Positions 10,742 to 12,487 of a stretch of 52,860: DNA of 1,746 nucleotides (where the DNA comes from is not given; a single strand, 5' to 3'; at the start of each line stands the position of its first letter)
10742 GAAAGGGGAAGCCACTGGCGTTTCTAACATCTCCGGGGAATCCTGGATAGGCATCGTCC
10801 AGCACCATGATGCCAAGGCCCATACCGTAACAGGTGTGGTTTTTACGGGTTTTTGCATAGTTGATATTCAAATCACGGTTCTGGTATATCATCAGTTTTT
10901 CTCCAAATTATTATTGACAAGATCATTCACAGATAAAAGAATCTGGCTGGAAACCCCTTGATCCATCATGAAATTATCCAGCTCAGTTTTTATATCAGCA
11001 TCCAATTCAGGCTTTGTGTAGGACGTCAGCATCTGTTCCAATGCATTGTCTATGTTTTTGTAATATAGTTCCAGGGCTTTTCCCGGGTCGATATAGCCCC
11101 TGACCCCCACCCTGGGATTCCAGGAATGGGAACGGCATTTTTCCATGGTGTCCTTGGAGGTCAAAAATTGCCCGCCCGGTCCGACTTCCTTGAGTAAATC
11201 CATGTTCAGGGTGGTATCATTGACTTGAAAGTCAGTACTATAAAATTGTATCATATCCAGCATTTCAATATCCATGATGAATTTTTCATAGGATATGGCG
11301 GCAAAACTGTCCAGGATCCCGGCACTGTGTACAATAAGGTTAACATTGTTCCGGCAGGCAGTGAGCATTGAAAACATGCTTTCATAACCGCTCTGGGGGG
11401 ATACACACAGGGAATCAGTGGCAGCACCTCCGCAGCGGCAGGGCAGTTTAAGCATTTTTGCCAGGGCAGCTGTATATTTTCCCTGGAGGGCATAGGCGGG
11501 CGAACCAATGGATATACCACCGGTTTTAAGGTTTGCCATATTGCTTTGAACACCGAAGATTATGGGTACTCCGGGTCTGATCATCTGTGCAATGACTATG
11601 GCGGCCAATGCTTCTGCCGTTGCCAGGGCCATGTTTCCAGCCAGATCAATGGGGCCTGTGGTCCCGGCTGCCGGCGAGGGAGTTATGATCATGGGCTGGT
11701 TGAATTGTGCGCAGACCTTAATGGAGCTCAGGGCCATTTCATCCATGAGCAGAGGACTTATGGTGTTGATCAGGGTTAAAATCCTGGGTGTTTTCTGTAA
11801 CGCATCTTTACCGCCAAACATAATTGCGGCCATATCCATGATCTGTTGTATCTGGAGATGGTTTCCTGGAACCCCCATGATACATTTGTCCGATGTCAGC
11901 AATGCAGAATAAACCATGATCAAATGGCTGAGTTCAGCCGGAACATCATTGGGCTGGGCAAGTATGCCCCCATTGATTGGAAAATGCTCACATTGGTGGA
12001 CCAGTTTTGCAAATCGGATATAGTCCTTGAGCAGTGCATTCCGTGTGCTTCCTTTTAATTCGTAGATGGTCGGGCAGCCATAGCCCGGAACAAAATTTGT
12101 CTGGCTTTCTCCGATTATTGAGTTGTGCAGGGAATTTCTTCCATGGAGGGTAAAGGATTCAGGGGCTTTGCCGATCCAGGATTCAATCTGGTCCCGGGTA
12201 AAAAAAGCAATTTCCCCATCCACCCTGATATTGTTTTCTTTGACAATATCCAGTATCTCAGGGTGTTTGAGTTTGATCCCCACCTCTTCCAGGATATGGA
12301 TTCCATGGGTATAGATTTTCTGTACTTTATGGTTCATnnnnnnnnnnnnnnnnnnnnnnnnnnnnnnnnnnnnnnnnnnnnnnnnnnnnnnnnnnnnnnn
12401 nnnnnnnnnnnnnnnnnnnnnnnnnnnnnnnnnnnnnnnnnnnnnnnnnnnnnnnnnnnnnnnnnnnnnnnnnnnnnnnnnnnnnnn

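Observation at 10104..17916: Five tightly coupled genes: kinase-like protein, RND adaptor, RND pump, MttB-family methyltransferase and racemase-like protein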

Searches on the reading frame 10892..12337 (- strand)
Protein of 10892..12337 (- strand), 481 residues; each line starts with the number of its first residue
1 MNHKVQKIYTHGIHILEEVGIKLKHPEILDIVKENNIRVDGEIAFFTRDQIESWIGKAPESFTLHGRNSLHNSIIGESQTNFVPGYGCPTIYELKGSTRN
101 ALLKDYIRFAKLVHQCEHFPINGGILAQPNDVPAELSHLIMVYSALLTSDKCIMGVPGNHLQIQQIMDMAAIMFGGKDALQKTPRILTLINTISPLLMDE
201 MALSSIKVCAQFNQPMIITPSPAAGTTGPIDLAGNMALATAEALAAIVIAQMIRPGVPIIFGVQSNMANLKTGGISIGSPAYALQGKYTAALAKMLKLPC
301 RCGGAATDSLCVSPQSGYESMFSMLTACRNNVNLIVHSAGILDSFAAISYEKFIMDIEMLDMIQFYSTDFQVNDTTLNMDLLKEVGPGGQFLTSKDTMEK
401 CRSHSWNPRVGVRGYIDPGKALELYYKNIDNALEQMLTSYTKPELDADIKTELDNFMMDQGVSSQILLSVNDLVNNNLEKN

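Call 3: search_protein_families(library=pfam, proteins=[window:10892-12337:-], max_evalue=0.01)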
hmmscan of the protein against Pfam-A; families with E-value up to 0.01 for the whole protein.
window:10892-12337:- (481 aa): 1 family
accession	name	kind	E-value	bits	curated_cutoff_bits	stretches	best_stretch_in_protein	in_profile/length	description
PF06253.16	MTTB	-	1.5e-111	373.4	25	1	4-458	38-493/500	Trimethylamine methyltransferase (MTTB)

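Call 4: search_protein_families(library=ncbifam, proteins=[window:10892-12337:-], max_evalue=0.01)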
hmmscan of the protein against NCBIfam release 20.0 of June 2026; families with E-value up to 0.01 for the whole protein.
window:10892-12337:- (481 aa): 1 family
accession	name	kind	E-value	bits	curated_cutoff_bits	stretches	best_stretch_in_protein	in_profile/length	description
TIGR02369.2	trimeth_pyl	equivalog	2.2e-73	247.4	525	1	3-456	9-464/469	[trimethylamine--corrinoid protein] Co-methyltransferase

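Call 6: find_homologous_proteins(query=window:10892-12337:-)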
Query window:10892-12337:- (481 aa): 673 proteins with E <= 0.001 among 8000 candidates; the best 120 are listed.
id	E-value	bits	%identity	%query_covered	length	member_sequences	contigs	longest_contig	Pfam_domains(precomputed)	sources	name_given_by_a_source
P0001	0.0e+0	1085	100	100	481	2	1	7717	PF06253.17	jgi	-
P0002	7.7e-284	959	87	100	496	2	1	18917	PF06253.17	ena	-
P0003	1.6e-270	915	83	99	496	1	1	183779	PF06253.17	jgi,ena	-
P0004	6.6e-267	904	81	100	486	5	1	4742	PF06253.17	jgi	jgi:trimethylamine--corrinoid protein Co-methyltransferase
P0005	7.5e-244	828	74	99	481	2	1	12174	PF06253.17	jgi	-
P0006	8.8e-235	798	71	100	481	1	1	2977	PF06253.17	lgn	-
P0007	2.5e-229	780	70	100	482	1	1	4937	PF06253.17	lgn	-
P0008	2.1e-228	777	70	100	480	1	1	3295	PF06253.17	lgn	-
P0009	1.3e-227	774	69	100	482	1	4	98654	PF06253.17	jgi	-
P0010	1.3e-226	771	70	99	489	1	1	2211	PF06253.17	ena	-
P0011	1.4e-224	764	69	100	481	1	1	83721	PF06253.17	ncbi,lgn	-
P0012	2.5e-219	747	67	100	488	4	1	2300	PF06253.17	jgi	-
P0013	1.6e-211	721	64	100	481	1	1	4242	PF06253.17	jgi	-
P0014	2.2e-211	721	64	99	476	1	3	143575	PF06253.17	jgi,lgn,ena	-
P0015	2.3e-208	711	63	99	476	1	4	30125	PF06253.17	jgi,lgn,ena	-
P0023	1.3e-196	672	60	100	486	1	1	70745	PF06253.17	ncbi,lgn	-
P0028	8.4e-175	600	56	98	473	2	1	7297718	PF06253.17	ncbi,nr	ncbi:trimethylamine methyltransferase family protein [Desulfosarcina widdelii]|nr:trimethylamine met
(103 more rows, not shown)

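Call 8: find_encoding_contigs(protein=P0003, flank=10000, max_places=2)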
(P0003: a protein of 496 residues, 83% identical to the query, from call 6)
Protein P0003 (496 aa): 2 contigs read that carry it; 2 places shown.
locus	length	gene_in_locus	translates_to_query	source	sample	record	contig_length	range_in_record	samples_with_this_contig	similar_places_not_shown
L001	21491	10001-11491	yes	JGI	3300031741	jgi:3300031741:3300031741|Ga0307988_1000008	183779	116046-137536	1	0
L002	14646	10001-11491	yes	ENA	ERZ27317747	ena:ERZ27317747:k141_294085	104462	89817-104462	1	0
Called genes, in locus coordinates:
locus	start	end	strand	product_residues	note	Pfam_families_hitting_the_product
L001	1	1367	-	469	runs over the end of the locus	PF00919:UPF0004, PF04055:Radical_SAM, PF18693:TRAM_2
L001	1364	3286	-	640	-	PF02518:HATPase_c (weak), PF13589:HATPase_c_3, PF00183:HSP90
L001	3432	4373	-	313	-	PF00892:EamA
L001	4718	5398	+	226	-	-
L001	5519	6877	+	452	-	-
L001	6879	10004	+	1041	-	PF00873:ACR_tran, PF03176:MMPL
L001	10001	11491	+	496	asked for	PF06253:MTTB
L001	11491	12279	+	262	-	PF01177:Asp_Glu_race (weak)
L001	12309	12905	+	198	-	PF00293:NUDIX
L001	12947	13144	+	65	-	-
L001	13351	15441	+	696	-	PF03477:ATP-cone, PF13597:NRDD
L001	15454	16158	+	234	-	PF13353:Fer4_12, PF04055:Radical_SAM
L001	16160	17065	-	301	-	PF12728:HTH_17, PF12727:PBP_like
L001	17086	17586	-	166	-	PF13207:AAA_17 (faint), PF01202:SKI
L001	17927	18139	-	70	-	-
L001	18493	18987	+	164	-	PF03205:MobB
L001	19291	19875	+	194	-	-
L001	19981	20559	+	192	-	-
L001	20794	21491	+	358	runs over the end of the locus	PF00990:GGDEF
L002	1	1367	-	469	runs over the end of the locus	PF00919:UPF0004, PF04055:Radical_SAM, PF18693:TRAM_2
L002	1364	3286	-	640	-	PF02518:HATPase_c (weak), PF13589:HATPase_c_3, PF00183:HSP90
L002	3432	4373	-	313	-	PF00892:EamA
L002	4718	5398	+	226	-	-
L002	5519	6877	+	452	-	-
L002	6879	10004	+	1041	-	PF00873:ACR_tran, PF03176:MMPL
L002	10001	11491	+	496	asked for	PF06253:MTTB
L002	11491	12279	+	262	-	PF01177:Asp_Glu_race (weak)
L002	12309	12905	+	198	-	PF00293:NUDIX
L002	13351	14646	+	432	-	?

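Call 9: find_encoding_contigs(protein=P0011, flank=10000, max_places=2)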
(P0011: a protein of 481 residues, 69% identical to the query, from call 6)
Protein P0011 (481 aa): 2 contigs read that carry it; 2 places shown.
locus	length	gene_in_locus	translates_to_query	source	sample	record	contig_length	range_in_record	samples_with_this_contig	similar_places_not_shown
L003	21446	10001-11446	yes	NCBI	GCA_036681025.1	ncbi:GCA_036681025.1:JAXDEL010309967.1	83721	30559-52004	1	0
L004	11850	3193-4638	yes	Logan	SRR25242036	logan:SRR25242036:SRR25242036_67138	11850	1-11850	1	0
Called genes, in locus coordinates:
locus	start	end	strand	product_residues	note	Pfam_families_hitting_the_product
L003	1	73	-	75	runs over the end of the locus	-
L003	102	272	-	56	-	-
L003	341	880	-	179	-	PF18306:LDcluster4, PF03641:Lysine_decarbox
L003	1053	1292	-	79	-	PF13560:HTH_31 (weak), PF12844:HTH_19 (weak), PF01381:HTH_3 (weak)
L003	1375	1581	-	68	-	PF12654:DUF3786 (weak)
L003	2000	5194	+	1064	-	PF22352:K319L-like_PKD (faint), PF00801:PKD, PF18911:PKD_4, PF00801:PKD, PF18911:PKD_4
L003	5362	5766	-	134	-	-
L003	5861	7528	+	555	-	PF08447:PAS_3, PF00158:Sigma54_activat, PF14532:Sigma54_activ_2, PF00004:AAA (weak), PF07724:AAA_2 (weak), PF07728:AAA_5 (weak), PF25601:AAA_lid_14, PF02954:HTH_8, +1 more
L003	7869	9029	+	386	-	PF00155:Aminotran_1_2, PF01041:DegT_DnrJ_EryC1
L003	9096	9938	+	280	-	PF02548:Pantoate_transf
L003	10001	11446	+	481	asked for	PF06253:MTTB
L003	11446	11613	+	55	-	-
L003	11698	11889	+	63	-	-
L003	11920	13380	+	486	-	PF06253:MTTB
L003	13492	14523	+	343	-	PF04055:Radical_SAM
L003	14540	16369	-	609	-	PF02550:AcetylCoA_hydro, PF13336:AcetylCoA_hyd_C, PF13302:Acetyltransf_3 (weak), PF00583:Acetyltransf_1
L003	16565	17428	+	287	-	PF00892:EamA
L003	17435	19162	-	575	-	PF02624:YcaO, PF13428:TPR_14 (faint), PF14559:TPR_19 (faint), PF07719:TPR_2 (faint), PF13414:TPR_11 (faint), PF13424:TPR_12, PF21033:RMD1-3 (weak), PF00515:TPR_1 (weak), +2 more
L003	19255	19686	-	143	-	PF03473:MOSC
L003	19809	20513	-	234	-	-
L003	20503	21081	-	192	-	PF04542:Sigma70_r2, PF08281:Sigma70_r4_2, PF04545:Sigma70_r4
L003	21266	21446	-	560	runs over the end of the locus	PF03109:ABC1, PF27536:UbiB_helical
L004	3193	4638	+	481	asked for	PF06253:MTTB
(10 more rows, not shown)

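Call 10: find_encoding_contigs(protein=P0014, flank=10000, max_places=2)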
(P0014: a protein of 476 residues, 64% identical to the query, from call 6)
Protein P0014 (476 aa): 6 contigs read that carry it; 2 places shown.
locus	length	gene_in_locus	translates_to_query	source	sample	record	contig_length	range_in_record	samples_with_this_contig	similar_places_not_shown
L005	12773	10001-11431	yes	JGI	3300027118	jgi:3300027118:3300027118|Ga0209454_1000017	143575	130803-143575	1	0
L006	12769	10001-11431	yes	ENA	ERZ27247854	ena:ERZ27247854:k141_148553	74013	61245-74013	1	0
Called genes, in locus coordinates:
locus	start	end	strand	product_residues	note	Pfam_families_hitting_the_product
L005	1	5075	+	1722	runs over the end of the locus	-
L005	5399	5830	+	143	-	PF12019:GspH (weak)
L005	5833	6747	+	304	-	PF07963:N_methyl (weak), PF16074:PilW (faint)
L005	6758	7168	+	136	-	PF07963:N_methyl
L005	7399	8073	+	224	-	PF14341:PilX_N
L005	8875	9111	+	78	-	-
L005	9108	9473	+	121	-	PF02452:PemK_toxin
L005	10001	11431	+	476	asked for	PF06253:MTTB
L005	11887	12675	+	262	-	PF01177:Asp_Glu_race (weak)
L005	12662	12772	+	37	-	?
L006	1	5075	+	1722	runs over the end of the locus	-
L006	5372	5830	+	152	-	PF07963:N_methyl (weak), PF12019:GspH (weak)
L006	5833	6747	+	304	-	PF07963:N_methyl (weak), PF16074:PilW (faint)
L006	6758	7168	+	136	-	PF07963:N_methyl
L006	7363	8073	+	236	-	PF14341:PilX_N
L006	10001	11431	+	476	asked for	PF06253:MTTB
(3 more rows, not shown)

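Call 11: find_encoding_contigs(protein=P0009, flank=10000, max_places=2)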
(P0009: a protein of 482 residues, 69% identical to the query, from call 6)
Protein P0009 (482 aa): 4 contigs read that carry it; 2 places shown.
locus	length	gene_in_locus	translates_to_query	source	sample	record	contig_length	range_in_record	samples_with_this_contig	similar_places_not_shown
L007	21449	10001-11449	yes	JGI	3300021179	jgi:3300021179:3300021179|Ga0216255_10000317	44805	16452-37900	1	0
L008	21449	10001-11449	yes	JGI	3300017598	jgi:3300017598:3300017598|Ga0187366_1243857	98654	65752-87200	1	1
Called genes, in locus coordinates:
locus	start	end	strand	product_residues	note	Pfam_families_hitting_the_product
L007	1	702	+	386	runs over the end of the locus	PF07690:MFS_1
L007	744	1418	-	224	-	PF13649:Methyltransf_25 (weak), PF13847:Methyltransf_31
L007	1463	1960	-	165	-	PF26390:MamS_MamX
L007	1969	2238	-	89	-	-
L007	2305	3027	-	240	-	PF00392:GntR, PF07840:FadR_C (faint), PF02082:Rrf2 (weak), PF07729:FCD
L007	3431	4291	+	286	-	-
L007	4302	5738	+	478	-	PF05935:Arylsulfotrans, PF14269:Arylsulfotran_2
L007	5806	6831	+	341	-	PF03480:DctP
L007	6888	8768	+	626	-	PF04290:DctQ, PF06808:DctM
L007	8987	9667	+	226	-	PF00392:GntR, PF07729:FCD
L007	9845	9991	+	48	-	-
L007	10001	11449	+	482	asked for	PF06253:MTTB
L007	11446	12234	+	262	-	PF01177:Asp_Glu_race (weak)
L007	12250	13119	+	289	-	PF00892:EamA (faint)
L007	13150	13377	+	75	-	-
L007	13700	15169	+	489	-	PF06253:MTTB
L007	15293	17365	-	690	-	-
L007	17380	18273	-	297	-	PF12911:OppC_N (weak), PF00528:BPD_transp_1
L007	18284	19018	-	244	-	-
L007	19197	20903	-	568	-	PF00496:SBP_bac_5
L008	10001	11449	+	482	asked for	PF06253:MTTB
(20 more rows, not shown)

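Call 12: find_encoding_contigs(protein=P0023, flank=10000, max_places=1)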
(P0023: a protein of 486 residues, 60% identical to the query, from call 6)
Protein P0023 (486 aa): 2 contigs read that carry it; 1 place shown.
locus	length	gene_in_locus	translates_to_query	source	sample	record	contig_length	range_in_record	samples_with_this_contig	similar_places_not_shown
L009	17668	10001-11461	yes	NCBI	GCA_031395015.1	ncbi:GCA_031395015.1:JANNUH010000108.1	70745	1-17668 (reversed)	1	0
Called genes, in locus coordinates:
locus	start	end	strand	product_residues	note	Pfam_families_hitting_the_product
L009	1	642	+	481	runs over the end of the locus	PF00989:PAS, PF08448:PAS_4 (weak), PF13426:PAS_9 (weak), PF00158:Sigma54_activat, PF14532:Sigma54_activ_2, PF07728:AAA_5 (weak), PF25601:AAA_lid_14, PF02954:HTH_8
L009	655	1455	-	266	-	PF00809:Pterin_bind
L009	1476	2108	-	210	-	PF02607:B12-binding_2, PF02310:B12-binding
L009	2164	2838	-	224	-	PF00392:GntR, PF07729:FCD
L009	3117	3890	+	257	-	PF00106:adh_short, PF08659:KR, PF13561:adh_short_C2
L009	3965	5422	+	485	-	PF01565:FAD_binding_4, PF02913:FAD-oxidase_C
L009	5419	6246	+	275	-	PF01012:ETF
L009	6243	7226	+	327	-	PF00766:ETF_alpha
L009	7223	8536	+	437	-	PF01565:FAD_binding_4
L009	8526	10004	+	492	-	PF00370:FGGY_N, PF02782:FGGY_C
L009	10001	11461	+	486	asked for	PF06253:MTTB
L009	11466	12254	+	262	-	PF01177:Asp_Glu_race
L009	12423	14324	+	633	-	PF02730:AFOR_N, PF01314:AFOR_C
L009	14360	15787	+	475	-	PF06253:MTTB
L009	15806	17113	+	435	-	PF01266:DAO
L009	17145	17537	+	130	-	PF00496:SBP_bac_5 (weak)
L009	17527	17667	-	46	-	?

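Call 13: find_encoding_contigs(protein=P0028, flank=10000, max_places=1)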
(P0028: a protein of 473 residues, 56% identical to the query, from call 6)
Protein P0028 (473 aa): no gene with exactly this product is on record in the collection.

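Call 24: search_solved_structures(query=window:10892-12337:-, max_evalue=0.001, show_alignments=1)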
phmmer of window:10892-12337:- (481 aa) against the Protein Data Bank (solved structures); distinct sequences matched with E-value up to 0.001: 5.
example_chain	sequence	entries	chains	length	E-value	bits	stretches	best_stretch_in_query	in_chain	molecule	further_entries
9yce_A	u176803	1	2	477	4.4e-109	368.4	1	4-461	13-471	Glycine betaine methyltransferase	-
2qne_A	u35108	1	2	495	5.1e-109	368.2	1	4-461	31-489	Putative methyltransferase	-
4yyc_A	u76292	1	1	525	2e-63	217.9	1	8-456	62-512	Putative trimethylamine methyltransferase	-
7xcl_A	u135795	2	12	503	2.8e-29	105.3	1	8-413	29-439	Trimethylamine methyltransferase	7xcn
7xcm_A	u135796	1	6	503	3.4e-29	105.1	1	8-413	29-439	Trimethylamine methyltransferase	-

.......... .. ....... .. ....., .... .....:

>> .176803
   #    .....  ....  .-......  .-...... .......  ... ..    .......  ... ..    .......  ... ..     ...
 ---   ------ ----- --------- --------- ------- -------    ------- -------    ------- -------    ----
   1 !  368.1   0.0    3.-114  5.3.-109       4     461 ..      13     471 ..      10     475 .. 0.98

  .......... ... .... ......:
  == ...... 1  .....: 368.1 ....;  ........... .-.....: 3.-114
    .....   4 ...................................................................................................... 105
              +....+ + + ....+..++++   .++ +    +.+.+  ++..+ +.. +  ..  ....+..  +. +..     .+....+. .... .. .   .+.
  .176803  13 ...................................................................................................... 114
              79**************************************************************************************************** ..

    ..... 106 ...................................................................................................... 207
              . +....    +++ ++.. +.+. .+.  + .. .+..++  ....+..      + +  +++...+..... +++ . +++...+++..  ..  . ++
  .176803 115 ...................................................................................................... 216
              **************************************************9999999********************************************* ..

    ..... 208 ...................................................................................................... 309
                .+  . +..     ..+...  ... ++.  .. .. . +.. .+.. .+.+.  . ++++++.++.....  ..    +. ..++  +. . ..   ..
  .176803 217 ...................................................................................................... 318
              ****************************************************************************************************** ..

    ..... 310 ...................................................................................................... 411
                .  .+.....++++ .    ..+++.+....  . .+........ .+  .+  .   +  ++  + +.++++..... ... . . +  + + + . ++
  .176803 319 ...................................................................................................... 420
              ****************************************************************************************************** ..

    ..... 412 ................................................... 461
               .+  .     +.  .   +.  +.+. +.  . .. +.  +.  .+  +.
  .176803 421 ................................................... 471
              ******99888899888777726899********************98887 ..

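Call 66: find_encoding_contigs(protein=P0002, flank=10000, max_places=2)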
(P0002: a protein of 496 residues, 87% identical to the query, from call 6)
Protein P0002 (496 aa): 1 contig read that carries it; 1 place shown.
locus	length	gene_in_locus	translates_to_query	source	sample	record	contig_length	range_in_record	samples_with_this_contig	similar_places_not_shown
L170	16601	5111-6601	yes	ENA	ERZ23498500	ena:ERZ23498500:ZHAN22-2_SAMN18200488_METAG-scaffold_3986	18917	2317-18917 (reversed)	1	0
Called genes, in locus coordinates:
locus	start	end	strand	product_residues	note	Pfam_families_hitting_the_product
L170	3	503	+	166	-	?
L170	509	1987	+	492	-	-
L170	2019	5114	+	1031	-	PF00873:ACR_tran, PF03176:MMPL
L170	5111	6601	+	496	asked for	PF06253:MTTB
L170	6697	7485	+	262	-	PF01177:Asp_Glu_race (faint)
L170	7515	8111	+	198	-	PF00293:NUDIX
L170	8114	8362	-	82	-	-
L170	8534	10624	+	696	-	PF03477:ATP-cone, PF13597:NRDD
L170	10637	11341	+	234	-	PF13353:Fer4_12, PF04055:Radical_SAM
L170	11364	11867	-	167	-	PF13207:AAA_17 (weak), PF01202:SKI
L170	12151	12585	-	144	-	-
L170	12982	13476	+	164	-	PF03205:MobB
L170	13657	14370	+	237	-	-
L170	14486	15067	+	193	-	-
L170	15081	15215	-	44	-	-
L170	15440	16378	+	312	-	PF00990:GGDEF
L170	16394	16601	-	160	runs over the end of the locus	PF00977:His_biosynth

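Call 67: find_encoding_contigs(protein=P0005, flank=10000, max_places=2)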
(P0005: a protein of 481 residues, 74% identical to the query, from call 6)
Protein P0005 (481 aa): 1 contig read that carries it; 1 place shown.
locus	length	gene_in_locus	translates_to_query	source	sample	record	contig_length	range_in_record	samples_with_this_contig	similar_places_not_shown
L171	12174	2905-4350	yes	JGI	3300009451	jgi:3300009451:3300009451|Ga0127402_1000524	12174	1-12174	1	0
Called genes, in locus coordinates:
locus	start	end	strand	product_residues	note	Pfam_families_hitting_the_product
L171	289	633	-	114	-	-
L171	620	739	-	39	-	-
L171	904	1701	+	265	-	PF00809:Pterin_bind, PF03599:CdhD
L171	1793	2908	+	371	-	PF21088:MS_channel_1st (weak), PF00924:MS_channel_2nd, PF21082:MS_channel_3rd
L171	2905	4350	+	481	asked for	PF06253:MTTB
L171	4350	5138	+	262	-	PF01177:Asp_Glu_race (faint)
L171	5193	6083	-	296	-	PF00892:EamA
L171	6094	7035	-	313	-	PF01575:MaoC_dehydratas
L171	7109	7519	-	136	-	-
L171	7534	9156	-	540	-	-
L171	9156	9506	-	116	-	PF02311:AraC_binding, PF07883:Cupin_2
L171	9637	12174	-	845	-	?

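Call 68: find_encoding_contigs(protein=P0004, flank=10000, max_places=2)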
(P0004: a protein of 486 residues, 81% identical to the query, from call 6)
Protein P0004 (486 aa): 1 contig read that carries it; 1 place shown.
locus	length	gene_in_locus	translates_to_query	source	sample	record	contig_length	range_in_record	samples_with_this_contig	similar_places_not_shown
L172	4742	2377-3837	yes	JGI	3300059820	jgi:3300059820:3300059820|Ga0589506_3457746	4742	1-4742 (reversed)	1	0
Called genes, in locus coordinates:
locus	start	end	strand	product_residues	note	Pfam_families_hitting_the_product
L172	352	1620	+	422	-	PF00083:Sugar_tr (faint), PF07690:MFS_1, PF12832:MFS_1_like (faint), PF07690:MFS_1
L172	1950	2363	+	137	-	-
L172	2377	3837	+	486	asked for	PF06253:MTTB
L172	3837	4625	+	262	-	PF01177:Asp_Glu_race (weak)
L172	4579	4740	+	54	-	?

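Call 73: search_protein_families(library=pfam, proteins=[L172:1950-2363:+], max_evalue=0.001)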
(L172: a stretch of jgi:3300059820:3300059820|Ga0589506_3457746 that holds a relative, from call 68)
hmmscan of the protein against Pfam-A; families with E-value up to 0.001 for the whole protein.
L172:1950-2363:+ (137 aa): 1 family
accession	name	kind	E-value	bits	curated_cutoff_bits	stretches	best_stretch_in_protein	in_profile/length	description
PF00809.28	Pterin_bind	-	0.00014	22.1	25.5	1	12-98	150-242/244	Pterin binding enzyme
